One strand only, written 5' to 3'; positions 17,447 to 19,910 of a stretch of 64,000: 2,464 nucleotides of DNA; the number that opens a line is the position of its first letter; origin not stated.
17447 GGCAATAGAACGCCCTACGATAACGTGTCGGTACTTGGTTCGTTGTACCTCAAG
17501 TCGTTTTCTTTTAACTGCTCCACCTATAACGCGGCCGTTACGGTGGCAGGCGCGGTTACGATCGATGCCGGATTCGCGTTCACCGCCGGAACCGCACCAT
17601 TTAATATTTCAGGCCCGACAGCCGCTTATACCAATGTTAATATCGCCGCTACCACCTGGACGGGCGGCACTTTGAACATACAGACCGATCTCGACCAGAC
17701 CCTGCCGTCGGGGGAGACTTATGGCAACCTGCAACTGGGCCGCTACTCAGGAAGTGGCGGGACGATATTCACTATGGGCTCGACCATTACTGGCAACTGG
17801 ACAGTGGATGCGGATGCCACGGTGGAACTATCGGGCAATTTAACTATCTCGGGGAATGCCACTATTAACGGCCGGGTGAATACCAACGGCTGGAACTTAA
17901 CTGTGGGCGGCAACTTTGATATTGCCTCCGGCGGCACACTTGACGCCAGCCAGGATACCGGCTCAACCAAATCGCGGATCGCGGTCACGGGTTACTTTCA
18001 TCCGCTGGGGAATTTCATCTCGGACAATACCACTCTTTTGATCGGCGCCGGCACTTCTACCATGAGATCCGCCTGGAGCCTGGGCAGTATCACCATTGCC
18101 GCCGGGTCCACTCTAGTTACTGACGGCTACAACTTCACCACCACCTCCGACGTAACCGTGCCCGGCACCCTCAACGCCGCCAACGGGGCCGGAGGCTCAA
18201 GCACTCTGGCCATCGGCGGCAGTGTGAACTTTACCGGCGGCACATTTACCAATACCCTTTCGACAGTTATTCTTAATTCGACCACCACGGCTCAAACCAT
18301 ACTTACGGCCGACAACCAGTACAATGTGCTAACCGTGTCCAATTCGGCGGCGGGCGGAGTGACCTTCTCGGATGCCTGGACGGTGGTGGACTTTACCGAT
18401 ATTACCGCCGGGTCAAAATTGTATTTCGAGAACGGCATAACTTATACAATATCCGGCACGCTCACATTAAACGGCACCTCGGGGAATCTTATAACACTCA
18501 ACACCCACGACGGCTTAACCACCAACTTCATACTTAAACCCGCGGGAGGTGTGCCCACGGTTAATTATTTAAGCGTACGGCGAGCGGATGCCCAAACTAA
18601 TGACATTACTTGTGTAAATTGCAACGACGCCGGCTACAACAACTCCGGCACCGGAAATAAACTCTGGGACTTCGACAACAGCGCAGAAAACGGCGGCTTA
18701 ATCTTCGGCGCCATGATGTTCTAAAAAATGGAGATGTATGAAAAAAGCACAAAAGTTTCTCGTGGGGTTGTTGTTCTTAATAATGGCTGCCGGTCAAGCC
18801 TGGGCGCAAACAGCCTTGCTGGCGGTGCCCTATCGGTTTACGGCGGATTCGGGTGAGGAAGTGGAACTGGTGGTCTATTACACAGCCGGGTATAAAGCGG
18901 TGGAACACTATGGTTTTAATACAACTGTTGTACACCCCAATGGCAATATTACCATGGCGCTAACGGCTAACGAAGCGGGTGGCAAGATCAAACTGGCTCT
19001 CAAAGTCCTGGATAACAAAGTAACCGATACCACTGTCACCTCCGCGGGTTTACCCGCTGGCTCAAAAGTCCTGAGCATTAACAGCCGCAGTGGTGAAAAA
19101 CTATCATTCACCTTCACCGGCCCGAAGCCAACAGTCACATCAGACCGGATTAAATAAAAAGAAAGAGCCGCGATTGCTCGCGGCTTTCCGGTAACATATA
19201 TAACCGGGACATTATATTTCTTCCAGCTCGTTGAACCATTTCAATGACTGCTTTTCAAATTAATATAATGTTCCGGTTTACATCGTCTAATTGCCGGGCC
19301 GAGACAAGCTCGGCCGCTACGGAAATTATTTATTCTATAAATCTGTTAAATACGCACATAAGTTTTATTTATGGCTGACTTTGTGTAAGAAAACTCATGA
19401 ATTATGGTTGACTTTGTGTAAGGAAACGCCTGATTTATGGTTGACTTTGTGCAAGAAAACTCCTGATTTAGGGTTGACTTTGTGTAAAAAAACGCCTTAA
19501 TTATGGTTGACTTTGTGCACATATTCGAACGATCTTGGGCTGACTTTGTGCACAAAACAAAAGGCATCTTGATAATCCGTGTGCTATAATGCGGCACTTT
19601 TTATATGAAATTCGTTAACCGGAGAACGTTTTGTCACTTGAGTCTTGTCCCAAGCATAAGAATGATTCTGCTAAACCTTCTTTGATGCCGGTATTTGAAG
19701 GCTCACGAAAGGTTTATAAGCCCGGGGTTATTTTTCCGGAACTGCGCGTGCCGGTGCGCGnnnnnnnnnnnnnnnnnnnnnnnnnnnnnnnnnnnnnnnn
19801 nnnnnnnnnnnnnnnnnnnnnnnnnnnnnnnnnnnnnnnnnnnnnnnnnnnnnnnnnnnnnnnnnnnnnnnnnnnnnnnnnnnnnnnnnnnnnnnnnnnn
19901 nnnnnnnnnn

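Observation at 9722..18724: About 3000-aa secreted repeat protein rich in FxxN motifs, a predicted beta-helical adhesin or surface fibre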

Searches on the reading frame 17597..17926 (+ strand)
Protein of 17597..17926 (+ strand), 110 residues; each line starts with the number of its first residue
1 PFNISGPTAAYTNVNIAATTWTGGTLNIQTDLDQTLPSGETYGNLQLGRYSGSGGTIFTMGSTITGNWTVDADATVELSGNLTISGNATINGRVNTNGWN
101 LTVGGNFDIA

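Call 64: find_related_loci(query=A3, collection=genome_contigs, flank=10000)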
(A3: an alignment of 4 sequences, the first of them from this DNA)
Query A3 (110 aa) in genome_contigs; peptide patterns used: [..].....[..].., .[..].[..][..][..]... (x = any residue, [..] = any of these).
49 stretches matched a pattern; 5 encode a relative of the query (tblastn E <= 1e-3); 5 distinct loci.
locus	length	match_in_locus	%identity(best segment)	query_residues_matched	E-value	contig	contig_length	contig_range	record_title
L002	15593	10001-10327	72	4-109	5e-44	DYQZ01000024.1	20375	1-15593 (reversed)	MAG TPA_asm: Candidatus Omnitrophus sp. isolate SulCav_GS10_10_48_10 SulCav_GS10_10_3315_length_20375_cov_5_215207, whol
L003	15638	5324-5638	58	4-109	6e-33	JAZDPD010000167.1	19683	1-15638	MAG: Candidatus Omnitrophota bacterium isolate MEGAHIT-group-0.817 k141_17645094, whole genome shotgun sequence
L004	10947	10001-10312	56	4-106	3e-32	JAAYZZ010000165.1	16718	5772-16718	MAG: Elusimicrobia bacterium isolate AS06rmzACSIP_371 447834_AS06, whole genome shotgun sequence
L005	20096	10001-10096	47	54-85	9e-5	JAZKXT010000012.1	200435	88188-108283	MAG: Clostridia bacterium isolate T1900045116_TC20190110.MAGScoT_cleanbin_000010 SGB_4808_k141_1961565, whole genome sho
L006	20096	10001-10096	47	54-85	2e-4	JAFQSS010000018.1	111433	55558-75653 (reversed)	MAG: Clostridia bacterium isolate RGIG2116 Goat_Colon-4__c382515, whole genome shotgun sequence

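Call 88: find_related_loci(query=A3, collection=metagenome_contigs, flank=10000)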
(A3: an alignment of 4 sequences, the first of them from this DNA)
Query A3 (110 aa) in metagenome_contigs; peptide patterns used: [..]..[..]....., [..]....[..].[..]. (x = any residue, [..] = any of these).
90 stretches matched a pattern, but none encodes a relative of the query by tblastn (E <= 1e-3).

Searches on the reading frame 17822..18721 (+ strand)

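Call 72: search_protein_families(library=pfam, proteins=[window:17822-18721:+], max_evalue=1)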
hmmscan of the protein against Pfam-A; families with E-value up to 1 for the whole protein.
window:17822-18721:+ (300 aa): 2 families
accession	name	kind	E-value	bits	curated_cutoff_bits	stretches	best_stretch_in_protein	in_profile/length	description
PF06153.16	CdAMP_rec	-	0.12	13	27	1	41-121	18-93/109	Cyclic-di-AMP receptor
PF04213.18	HtaA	-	0.49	11.4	24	1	85-216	20-142/164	Htaa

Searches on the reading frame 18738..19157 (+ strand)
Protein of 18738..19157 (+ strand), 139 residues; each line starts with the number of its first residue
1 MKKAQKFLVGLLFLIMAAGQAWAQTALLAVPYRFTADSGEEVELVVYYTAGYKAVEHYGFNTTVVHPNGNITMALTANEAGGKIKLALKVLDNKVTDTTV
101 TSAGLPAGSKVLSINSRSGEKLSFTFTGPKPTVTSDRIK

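Call 11: search_protein_families(library=pfam, proteins=[window:18738-19157:+], max_evalue=0.001)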
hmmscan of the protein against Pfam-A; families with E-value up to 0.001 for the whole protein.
window:18738-19157:+ (139 aa): 0 families

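Call 76: search_protein_families(library=pfam, proteins=[window:18738-19157:+], max_evalue=0.01)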
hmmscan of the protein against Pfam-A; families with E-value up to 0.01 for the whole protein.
window:18738-19157:+ (139 aa): 0 families

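Call 89: find_related_loci(query=window:18738-19154:+, collection=metagenome_contigs, flank=10000)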
Query window:18738-19154:+ (139 aa) in metagenome_contigs; peptide patterns used: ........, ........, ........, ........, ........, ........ (x = any residue, [..] = any of these).
510 stretches matched a pattern, but none encodes a relative of the query by tblastn (E <= 1e-3).

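Call 103: search_protein_families(library=phrogs, proteins=[window:18738-19154:+], max_evalue=0.01)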
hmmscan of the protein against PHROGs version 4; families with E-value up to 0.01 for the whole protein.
window:18738-19154:+ (139 aa): 0 families

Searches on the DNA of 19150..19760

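Call 112: search_rna_families(source=window, start=19150, end=19760, threshold=evalue, max_evalue=1)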
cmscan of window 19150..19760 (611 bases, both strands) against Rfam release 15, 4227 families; matches with E-value up to 1: 2.
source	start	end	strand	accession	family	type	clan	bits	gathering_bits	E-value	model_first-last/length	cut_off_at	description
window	19285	19308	+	RF01082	SBWMV1_UPD-PKh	Cis-reg;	-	20.1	32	0.27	1-25/25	no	Pseudoknot of upstream pseudoknot domain (UPD) of the 3'UTR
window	19158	19270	-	RF02356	BjrC1505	Gene; sRNA;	-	19.7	50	0.25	1-140/140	no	Alphaproteobacterial sRNA BjrC1505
